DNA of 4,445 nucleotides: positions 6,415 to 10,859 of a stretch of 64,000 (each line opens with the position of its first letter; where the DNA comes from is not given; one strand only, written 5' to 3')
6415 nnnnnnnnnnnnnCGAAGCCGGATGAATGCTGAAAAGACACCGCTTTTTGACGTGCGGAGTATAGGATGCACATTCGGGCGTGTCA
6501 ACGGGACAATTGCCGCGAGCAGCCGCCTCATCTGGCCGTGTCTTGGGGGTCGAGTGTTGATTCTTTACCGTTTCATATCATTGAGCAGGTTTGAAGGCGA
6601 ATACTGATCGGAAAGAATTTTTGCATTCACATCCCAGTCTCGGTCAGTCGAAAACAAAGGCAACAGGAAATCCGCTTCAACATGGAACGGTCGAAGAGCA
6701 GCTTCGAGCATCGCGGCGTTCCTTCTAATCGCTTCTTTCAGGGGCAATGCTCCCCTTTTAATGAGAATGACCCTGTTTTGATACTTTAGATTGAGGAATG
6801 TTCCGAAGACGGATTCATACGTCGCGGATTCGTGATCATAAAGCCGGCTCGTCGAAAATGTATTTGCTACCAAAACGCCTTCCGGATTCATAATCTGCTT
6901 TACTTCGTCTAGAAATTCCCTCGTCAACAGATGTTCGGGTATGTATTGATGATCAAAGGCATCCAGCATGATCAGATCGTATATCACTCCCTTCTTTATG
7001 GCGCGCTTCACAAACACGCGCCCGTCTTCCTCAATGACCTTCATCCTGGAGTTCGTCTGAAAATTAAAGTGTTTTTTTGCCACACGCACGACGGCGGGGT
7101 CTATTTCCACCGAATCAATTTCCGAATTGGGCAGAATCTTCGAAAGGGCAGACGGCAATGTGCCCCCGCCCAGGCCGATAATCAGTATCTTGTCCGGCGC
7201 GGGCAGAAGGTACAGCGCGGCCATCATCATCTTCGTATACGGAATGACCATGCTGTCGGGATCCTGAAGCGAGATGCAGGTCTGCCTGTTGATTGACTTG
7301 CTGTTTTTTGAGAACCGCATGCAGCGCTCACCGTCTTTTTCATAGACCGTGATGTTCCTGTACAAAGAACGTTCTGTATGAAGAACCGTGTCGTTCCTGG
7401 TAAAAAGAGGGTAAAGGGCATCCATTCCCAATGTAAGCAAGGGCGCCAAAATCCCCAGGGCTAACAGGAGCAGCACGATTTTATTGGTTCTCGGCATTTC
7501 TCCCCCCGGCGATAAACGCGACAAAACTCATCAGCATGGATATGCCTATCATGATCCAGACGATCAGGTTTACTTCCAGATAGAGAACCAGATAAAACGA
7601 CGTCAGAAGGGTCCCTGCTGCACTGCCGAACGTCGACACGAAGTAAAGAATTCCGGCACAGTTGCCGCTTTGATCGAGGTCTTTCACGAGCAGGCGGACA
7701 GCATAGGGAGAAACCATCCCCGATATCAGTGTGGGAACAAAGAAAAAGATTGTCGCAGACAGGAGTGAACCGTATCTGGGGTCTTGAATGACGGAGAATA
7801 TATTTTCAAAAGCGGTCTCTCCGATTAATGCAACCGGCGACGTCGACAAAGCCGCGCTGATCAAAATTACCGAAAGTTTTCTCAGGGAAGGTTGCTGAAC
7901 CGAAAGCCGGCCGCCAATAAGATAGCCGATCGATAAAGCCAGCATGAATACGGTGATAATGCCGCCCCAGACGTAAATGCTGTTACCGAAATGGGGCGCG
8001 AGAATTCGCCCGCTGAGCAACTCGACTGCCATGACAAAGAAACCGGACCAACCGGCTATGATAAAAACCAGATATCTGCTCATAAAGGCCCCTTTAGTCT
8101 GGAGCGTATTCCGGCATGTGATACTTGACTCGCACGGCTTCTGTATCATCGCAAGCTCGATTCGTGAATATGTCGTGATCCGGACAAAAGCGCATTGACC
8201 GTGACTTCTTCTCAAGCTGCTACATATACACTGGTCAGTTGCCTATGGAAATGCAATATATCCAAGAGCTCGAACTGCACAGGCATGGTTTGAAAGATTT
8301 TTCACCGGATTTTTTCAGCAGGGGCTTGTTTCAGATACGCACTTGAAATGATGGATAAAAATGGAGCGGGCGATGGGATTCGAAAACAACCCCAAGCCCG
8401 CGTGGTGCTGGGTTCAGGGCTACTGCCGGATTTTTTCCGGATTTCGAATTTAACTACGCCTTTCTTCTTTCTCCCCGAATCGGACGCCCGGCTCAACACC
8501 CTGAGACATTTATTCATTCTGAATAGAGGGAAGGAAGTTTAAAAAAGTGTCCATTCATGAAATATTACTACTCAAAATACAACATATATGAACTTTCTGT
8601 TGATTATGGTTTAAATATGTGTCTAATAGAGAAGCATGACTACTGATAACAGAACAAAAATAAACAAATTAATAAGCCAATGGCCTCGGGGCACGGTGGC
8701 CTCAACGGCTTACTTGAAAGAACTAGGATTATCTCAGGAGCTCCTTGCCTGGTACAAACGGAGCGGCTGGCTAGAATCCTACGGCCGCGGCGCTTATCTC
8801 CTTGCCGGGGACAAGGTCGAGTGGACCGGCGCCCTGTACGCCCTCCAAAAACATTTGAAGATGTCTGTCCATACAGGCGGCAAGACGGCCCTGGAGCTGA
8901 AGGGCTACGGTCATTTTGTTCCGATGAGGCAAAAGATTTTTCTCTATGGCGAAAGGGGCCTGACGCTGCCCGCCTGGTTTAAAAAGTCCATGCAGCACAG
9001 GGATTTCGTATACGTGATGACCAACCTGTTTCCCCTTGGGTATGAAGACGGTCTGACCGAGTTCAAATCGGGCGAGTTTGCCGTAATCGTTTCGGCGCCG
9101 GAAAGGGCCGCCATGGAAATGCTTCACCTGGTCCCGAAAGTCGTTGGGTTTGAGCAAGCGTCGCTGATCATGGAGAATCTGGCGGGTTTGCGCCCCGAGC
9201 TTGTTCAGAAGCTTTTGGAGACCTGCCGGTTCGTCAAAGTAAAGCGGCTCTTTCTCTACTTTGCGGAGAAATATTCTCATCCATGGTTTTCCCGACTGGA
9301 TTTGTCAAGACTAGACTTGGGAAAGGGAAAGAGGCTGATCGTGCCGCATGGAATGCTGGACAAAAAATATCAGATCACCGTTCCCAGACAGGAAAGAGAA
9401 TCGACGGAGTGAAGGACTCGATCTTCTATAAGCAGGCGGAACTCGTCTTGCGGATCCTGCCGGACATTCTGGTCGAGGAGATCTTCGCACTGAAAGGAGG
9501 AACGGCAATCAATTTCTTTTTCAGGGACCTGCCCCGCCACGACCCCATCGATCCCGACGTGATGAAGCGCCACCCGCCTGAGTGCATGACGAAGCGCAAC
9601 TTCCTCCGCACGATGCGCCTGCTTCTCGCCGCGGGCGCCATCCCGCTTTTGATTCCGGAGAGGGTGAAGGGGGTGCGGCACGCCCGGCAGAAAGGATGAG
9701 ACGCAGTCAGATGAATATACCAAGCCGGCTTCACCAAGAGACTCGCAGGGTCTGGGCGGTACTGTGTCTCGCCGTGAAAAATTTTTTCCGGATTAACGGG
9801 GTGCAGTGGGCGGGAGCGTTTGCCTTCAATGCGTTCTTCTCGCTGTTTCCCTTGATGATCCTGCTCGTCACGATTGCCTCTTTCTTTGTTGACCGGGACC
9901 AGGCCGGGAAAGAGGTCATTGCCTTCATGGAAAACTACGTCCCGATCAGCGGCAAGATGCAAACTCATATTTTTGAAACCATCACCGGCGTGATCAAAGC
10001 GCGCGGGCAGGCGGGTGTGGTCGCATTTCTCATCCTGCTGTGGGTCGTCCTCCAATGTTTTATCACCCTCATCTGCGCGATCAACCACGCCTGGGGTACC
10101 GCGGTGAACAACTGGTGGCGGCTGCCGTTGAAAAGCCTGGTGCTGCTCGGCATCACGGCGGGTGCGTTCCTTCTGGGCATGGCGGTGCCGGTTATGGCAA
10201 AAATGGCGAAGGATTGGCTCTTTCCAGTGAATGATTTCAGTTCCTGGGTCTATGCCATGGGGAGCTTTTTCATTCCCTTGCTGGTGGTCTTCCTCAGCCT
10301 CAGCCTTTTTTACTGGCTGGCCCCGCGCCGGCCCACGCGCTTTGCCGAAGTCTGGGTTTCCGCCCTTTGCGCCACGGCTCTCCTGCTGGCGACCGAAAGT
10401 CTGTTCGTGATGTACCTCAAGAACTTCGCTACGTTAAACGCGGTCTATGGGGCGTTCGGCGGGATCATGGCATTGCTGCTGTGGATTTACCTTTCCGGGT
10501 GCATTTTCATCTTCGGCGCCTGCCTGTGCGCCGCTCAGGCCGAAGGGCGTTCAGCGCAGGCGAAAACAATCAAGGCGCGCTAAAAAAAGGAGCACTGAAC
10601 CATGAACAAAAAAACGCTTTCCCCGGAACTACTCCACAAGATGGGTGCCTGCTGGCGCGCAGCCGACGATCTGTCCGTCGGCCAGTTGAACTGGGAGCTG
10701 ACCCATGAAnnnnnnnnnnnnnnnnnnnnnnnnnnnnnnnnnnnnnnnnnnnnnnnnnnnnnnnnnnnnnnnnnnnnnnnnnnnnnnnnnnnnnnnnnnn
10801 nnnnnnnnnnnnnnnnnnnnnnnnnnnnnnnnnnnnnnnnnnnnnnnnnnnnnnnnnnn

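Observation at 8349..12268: Two ~40-bp direct repeats carrying the 3' end of tRNA-Gly bracket a 3.9-kb mosaic of gene stubs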

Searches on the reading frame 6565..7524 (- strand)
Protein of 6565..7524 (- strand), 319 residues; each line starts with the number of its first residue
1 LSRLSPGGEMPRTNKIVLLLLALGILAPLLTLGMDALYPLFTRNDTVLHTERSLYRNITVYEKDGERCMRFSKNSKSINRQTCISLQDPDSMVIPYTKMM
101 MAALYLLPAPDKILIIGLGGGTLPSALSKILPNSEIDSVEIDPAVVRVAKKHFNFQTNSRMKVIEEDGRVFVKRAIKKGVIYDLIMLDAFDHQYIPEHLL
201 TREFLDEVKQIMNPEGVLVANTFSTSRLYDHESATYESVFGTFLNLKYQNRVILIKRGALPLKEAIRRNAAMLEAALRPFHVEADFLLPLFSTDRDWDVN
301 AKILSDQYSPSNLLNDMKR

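Call 9: search_protein_families(library=pfam, proteins=[window:6565-7524:-])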
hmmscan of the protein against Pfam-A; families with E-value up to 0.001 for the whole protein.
window:6565-7524:- (319 aa): 7 families
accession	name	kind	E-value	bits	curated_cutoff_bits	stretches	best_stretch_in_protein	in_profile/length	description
PF01564.23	Spermine_synth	-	8.1e-15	55.3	22.9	1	96-235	4-143/186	Spermine/spermidine synthase domain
PF00891.24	Methyltransf_2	-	5.4e-05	23.1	22.3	1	99-223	53-168/210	O-methyltransferase domain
PF13847.12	Methyltransf_31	-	0.00017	21.8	27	1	116-227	10-117/145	Methyltransferase domain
PF08242.18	Methyltransf_12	-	0.00021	22.4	30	1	114-218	1-98/98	Methyltransferase domain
PF01135.25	PCMT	-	0.00037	20.8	20.3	1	91-201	55-161/210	Protein-L-isoaspartate(D-aspartate) O-methyltransferase (PCMT)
PF02390.23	Methyltransf_4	-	0.00066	19.6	24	0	116-222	8-117/173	Putative methyltransferase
PF05175.20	MTS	-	0.00081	19.5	23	0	109-223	31-143/170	Methyltransferase small domain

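Call 13: find_encoding_contigs(protein=window:6565-7524:-, flank=10000, max_places=10)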
Protein window:6565-7524:- (319 aa): no gene with exactly this product is on record in the collection.

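Call 40: search_protein_families(library=ncbifam, proteins=[window:6565-7524:-], max_evalue=0.01)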
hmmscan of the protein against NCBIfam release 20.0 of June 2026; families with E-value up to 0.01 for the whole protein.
window:6565-7524:- (319 aa): 19 families
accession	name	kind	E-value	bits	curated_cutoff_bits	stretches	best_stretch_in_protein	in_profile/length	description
NF003380.0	PRK04457.1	equivalog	2.2e-35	122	304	1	49-241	13-199/265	polyamine aminopropyltransferase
NF037959.1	MFS_SpdSyn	subfamily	2.4e-25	89.2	40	1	86-228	250-391/480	fused MFS/spermidine synthase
NF002010.0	PRK00811.1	equivalog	6.8e-21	74.8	260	1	40-247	18-218/287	polyamine aminopropyltransferase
TIGR00417.1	speE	equivalog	2.6e-14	53.1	249.55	1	44-233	16-195/271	spermidine synthase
NF002956.0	PRK03612.1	equivalog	5.4e-11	41.6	472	1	44-227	240-420/522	polyamine aminopropyltransferase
TIGR00091.1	TIGR00091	equivalog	0.0002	20.8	112.65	1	114-231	21-140/194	tRNA (guanosine(46)-N7)-methyltransferase TrmB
NF001453.0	PRK00312.1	equivalog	0.00023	20.8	188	1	81-201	52-165/217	protein-L-isoaspartate(D-aspartate) O-methyltransferase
NF005640.0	PRK07402.1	equivalog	0.0004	20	219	1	107-230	40-153/200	precorrin-6Y C5,15-methyltransferase subunit CbiT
TIGR02469.1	CbiT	equivalog_domain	0.00098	19.4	78.3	1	101-222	12-122/124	precorrin-6Y C5,15-methyltransferase (decarboxylating) subunit CbiT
NF000499.2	Erm23S_rRNA_broad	equivalog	0.0011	18.4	212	1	111-167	25-77/244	23S ribosomal RNA methyltransferase Erm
TIGR02072.1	BioC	equivalog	0.0012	18.7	184.95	1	109-238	34-150/244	malonyl-ACP O-methyltransferase BioC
TIGR03533.1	L3_gln_methyl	equivalog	0.0012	18.3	229.7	0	108-186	120-194/284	50S ribosomal protein L3 N(5)-glutamine methyltransferase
TIGR00755.1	ksgA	equivalog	0.0018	17.6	171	1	109-168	29-84/256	16S rRNA (adenine(1518)-N(6)/adenine(1519)-N(6))-dimethyltransferase RsmA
NF002435.0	PRK01581.1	equivalog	0.0025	17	537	1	109-224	150-270/374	polyamine aminopropyltransferase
NF011530.0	PRK14968.1-4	equivalog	0.0031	16.8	243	0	82-152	9-81/202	putative methyltransferase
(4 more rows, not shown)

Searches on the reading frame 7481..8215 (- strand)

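Call 9: search_protein_families(library=pfam, proteins=[window:7481-8215:-])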
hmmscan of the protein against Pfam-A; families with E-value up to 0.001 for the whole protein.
window:7481-8215:- (244 aa): 0 families

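Call 40: search_protein_families(library=ncbifam, proteins=[window:7481-8215:-], max_evalue=0.01)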
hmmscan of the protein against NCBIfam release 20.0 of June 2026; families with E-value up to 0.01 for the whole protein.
window:7481-8215:- (244 aa): 1 family
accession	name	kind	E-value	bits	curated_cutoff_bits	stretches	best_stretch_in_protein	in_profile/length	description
NF037959.1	MFS_SpdSyn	subfamily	3.9e-30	105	40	1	61-240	4-185/480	fused MFS/spermidine synthase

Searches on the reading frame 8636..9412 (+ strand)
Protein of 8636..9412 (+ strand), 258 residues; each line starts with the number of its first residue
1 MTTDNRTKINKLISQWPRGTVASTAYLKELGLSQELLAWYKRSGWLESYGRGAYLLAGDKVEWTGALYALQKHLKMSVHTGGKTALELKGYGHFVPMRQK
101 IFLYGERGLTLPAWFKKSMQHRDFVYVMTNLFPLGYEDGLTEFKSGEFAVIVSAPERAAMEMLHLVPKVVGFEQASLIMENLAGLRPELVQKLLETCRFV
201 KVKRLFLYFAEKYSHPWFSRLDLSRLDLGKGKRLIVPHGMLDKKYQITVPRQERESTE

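Call 9: search_protein_families(library=pfam, proteins=[window:8636-9412:+])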
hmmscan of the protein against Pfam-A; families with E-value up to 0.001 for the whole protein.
window:8636-9412:+ (258 aa): 2 families
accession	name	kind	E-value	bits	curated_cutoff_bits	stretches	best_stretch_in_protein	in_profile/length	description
PF11459.13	AbiEi_3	-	6.9e-49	165.9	26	1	99-250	2-157/157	Transcriptional regulator, AbiEi antitoxin, Type IV TA system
PF17194.10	AbiEi_3_N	-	3.9e-30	104.2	26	1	6-97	2-93/93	Transcriptional regulator, AbiEi antitoxin N-terminal domain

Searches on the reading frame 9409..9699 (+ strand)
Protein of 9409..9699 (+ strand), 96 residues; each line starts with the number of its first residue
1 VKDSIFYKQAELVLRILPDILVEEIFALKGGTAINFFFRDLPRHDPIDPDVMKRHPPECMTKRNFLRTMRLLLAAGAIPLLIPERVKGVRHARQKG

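Call 68: search_protein_families(library=pfam, proteins=[window:9409-9699:+], max_evalue=1)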
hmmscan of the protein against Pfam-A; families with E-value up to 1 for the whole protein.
window:9409-9699:+ (96 aa): 1 family
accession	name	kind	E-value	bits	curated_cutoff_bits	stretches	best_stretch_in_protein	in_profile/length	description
PF08843.17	AbiEii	-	0.0021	18.5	22.5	1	15-43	4-32/238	Nucleotidyl transferase AbiEii toxin, Type IV TA system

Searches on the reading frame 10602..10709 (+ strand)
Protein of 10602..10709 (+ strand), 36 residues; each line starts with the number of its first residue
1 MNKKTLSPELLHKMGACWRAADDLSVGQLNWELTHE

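Call 68: search_protein_families(library=pfam, proteins=[window:10602-10709:+], max_evalue=1)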
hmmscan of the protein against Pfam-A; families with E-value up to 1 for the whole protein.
window:10602-10709:+ (36 aa): 1 family
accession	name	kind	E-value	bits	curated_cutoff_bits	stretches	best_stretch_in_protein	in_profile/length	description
PF14795.11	Leucyl-specific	-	0.12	13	25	1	3-24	28-49/56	Leucine-tRNA synthetase-specific domain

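Call 69: search_solved_structures(query=window:10602-10709:+, max_evalue=10, show_alignments=2)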
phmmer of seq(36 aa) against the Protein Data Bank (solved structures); distinct sequences matched with E-value up to 10: 1.
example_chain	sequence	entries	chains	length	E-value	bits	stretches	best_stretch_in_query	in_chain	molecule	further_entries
8io8_A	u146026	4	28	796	1.4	12.6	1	5-29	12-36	Probable phosphoketolase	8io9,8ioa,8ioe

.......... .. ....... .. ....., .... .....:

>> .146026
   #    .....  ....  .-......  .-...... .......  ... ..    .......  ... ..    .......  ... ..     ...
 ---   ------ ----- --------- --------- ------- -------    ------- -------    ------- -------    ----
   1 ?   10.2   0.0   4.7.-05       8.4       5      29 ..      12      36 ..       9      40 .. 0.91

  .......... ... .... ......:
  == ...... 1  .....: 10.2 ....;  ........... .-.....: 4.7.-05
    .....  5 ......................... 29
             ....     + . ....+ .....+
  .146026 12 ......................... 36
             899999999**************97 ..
